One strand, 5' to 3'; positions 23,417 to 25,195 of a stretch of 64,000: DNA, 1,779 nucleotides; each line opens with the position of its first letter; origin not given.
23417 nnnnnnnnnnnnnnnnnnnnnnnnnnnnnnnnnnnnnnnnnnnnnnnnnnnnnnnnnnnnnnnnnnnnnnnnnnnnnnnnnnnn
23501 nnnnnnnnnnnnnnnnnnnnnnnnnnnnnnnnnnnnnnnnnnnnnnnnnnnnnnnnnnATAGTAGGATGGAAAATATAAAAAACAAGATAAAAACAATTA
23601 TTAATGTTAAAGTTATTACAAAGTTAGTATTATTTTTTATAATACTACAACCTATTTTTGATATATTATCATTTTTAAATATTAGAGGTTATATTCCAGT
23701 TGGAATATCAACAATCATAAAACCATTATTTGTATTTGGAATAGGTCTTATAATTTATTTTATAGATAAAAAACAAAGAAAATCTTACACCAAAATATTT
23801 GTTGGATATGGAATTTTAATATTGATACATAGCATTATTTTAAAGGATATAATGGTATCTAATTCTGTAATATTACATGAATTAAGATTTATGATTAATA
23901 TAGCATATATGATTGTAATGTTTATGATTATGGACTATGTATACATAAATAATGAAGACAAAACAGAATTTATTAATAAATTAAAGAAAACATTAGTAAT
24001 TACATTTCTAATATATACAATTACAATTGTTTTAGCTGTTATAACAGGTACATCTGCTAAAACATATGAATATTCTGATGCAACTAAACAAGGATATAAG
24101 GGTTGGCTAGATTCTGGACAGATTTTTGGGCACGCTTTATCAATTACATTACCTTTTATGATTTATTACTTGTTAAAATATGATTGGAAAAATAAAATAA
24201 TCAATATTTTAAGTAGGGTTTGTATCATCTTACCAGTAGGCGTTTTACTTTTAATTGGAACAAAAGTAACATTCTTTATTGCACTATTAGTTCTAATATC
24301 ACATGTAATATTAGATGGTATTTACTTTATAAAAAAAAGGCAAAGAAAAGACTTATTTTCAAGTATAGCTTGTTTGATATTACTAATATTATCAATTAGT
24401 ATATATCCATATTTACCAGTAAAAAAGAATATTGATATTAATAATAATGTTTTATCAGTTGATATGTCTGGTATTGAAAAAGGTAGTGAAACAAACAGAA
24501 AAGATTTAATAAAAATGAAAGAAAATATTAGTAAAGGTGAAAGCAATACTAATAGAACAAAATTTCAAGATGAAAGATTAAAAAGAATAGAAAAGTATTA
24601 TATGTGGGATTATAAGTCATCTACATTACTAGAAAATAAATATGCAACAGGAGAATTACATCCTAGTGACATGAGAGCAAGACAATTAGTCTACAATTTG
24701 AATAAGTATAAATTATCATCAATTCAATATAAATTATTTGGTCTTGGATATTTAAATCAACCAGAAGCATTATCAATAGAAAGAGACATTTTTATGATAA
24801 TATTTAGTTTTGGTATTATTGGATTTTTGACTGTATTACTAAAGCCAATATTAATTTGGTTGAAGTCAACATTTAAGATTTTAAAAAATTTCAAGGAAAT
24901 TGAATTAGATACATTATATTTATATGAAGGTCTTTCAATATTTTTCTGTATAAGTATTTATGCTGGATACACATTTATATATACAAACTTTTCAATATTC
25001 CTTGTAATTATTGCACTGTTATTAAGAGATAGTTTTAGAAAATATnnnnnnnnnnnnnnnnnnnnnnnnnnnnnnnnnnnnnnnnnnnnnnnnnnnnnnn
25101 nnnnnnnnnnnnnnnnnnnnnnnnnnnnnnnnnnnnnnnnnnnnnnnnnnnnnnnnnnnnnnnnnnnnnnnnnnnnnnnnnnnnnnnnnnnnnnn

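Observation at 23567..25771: Unusual fusion of an O-antigen-ligase/polymerase-like membrane domain to a WecG/TagA GT26 glycosyltransferase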

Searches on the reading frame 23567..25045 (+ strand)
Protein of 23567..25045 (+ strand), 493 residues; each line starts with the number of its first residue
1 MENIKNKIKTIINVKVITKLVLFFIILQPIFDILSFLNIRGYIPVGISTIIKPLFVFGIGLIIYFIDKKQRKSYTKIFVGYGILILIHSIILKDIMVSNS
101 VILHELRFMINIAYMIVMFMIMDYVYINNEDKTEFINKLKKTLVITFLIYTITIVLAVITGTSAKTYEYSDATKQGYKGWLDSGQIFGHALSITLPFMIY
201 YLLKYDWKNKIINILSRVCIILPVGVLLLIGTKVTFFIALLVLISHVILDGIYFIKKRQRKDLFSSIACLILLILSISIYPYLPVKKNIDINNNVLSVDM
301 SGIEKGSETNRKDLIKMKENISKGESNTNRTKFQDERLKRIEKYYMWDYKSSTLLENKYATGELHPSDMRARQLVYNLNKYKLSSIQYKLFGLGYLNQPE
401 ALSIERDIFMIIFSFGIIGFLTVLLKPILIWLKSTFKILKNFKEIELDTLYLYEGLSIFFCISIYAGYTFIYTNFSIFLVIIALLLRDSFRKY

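Call 48: predict_structure(alignment_id=A2)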
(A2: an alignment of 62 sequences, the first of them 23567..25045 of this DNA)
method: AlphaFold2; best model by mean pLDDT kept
length: 493 residues; sequences in the alignment: 62
mean_pLDDT: 91.4   pTM: 0.90
mean pLDDT of the five models: 91.4, 90.8, 90.6, 86.6, 86.1
residues with pLDDT >= 90: 348; 70-90: 126; 50-70: 19; < 50: 0
segments of 3 or more residues with pLDDT < 50: none
pLDDT, mean of each block of 10 residues (from residue 1): 61 87 97 91 87 95 92 93 95 90 90 94 95 96 98 97 87 89 90 98 92 93 97 94 98 95 97 98 95 83 76 88 87 89 95 93 87 95 96 86 88 94 94 97 94 97 80 86 97 83
secondary structure, 60 per line:
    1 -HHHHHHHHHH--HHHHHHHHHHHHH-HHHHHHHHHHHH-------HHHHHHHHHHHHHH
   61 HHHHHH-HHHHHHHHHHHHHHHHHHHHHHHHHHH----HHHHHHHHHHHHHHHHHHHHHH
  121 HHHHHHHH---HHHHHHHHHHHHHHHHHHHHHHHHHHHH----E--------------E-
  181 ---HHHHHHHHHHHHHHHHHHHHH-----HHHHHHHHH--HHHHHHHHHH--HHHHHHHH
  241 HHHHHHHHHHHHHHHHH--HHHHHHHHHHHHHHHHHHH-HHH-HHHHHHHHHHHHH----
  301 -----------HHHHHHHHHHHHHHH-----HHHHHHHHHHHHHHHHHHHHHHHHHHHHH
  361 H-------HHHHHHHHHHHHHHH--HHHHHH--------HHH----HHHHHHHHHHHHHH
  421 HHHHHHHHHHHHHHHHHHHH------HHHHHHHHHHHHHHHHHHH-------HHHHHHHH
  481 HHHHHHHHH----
elements in order: H2-11 H14-26 H28-39 H47-66 H68-94 H99-128 H132-159 H184-204 H210-218 H221-230 H233-257 H260-278 H284-296 H312-326 H332-361 H369-383 H386-391 H407-440 H447-465 H473-489

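Call 52: fold_search(model_id=the predicted structure, library=pdb)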
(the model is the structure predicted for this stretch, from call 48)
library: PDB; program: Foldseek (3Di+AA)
matches with E <= 10: 98; with E <= 0.001: 1
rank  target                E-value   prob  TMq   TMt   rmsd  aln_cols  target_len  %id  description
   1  7tpg_B                4.7e-04  1.00  0.43  0.50  12.8       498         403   12  Single-Particle Cryo-EM Structure of the WaaL O-antigen ligase in its ligand bound state (released 2022-04-06)
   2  6m2l_B                5.0e-01  0.11  0.13  0.14  24.1       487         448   10  Crystal structure of Plasmodium falciparum hexose transporter PfHT1 bound with C3361 (released 2020-09-09)
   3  7zh0                  8.8e-01  0.08  0.11  0.11  23.7       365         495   12  Structure of human OCT3 in lipid nanodisc (released 2022-11-09)
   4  5dsg_A                1.0e+00  0.08  0.14  0.16  23.6       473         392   12  Structure of the M4 muscarinic acetylcholine receptor (M4-mT4L) bound to tiotropium (released 2016-03-16)
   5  6fv7_B                1.0e+00  0.04  0.10  0.11  24.3       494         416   14  Dimer structure of the MATE family multidrug resistance transporter Aq_128 from Aquifex aeolicus in the outward-facing (released 2019-03-20)
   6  7qsd_L                1.4e+00  0.12  0.17  0.15  23.1       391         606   12  Bovine complex I in the active state at 3.1 A (released 2022-03-02)
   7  9k6l_R                1.6e+00  0.08  0.09  0.14  24.8       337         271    9  Cryo-EM structure of GPCR16-Gi2 complex (released 2025-04-02)
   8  8qah_A                1.6e+00  0.11  0.18  0.20  24.9       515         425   12  X-ray crystal structure of a de novo designed single-chain parallel coiled-coil alpha-helical barrel with 8 inner heli (released 2024-07-03)
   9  8pwn                  1.6e+00  0.05  0.11  0.12  24.2       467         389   12  Structure of A2A adenosine receptor A2AR-StaR2-bRIL, solved at wavelength 2.75 A (released 2023-10-25)
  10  7r4d_L                1.8e+00  0.10  0.16  0.14  22.5       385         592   12  Bovine complex I in the presence of IM1761092, deactive class vi (Composite map) (released 2023-02-08)
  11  28vj_B                2.0e+00  0.07  0.13  0.16  23.3       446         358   12  NorA bound to miniprotein I-23 (released 2026-04-08)
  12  5gpj_A                2.1e+00  0.07  0.15  0.11  23.4       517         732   12  Crystal Structure of Proton-Pumping Pyrophosphatase (released 2016-12-28)
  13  7zha                  2.1e+00  0.04  0.12  0.12  23.9       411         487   14  Structure of human OCT3 in complex with inhibitor decynium-22 (released 2022-11-09)
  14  4w6v                  2.2e+00  0.05  0.12  0.13  26.1       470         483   10  Crystal structure of a peptide transporter from Yersinia enterocolitica at 3 A resolution (released 2015-07-15)
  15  9d7x                  2.2e+00  0.04  0.10  0.08  24.2       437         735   12  The spm-bound structure (released 2025-06-25)
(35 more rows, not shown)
